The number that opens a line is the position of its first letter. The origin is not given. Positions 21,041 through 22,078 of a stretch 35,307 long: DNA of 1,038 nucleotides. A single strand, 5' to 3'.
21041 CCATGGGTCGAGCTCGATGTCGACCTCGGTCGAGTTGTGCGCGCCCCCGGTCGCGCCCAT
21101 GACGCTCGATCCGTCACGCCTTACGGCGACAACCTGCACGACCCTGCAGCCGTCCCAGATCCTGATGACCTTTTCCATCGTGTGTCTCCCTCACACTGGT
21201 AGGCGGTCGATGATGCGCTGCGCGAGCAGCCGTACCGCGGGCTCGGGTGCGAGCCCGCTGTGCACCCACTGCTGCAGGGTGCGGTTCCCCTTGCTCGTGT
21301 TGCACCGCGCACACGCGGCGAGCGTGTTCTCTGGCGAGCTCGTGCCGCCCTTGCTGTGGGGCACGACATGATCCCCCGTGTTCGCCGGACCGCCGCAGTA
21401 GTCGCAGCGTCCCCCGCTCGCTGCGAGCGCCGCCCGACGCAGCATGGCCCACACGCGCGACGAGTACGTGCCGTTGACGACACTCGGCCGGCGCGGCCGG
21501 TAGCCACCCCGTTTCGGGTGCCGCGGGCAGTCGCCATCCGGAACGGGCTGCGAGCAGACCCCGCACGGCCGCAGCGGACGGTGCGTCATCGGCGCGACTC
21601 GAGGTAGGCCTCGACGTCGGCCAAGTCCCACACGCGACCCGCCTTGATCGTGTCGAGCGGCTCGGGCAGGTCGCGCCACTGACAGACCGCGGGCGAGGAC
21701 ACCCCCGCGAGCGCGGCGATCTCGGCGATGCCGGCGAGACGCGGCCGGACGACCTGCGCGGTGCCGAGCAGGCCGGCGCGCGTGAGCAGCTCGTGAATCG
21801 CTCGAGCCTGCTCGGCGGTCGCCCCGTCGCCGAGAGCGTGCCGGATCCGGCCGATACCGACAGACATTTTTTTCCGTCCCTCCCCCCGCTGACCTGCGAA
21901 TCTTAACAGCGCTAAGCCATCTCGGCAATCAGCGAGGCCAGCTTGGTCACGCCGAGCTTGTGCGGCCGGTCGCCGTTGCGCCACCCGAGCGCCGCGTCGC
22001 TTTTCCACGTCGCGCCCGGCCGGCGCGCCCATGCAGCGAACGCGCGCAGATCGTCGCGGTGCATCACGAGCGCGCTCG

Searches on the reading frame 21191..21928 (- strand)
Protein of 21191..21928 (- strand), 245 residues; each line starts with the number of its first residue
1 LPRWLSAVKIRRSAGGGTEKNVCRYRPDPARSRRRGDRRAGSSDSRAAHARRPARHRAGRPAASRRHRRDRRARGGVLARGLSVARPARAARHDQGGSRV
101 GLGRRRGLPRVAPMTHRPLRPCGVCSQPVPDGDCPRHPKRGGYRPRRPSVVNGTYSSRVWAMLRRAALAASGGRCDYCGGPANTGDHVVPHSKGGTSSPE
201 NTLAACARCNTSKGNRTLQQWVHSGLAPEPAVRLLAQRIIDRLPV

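Call 108: search_protein_families(library=pfam, proteins=[window:21191-21928:-], max_evalue=0.01)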
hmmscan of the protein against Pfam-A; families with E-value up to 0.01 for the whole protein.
window:21191-21928:- (245 aa): 3 families
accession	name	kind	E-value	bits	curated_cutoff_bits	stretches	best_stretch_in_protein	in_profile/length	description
PF01844.29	HNH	-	4e-11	43.3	21.4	1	175-216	1-47/47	HNH endonuclease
PF14279.12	HNH_5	-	1.3e-09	38.2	27.5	1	175-220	1-50/56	HNH endonuclease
PF13395.12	HNH_4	-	0.0038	17.6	22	1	186-217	21-52/54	HNH endonuclease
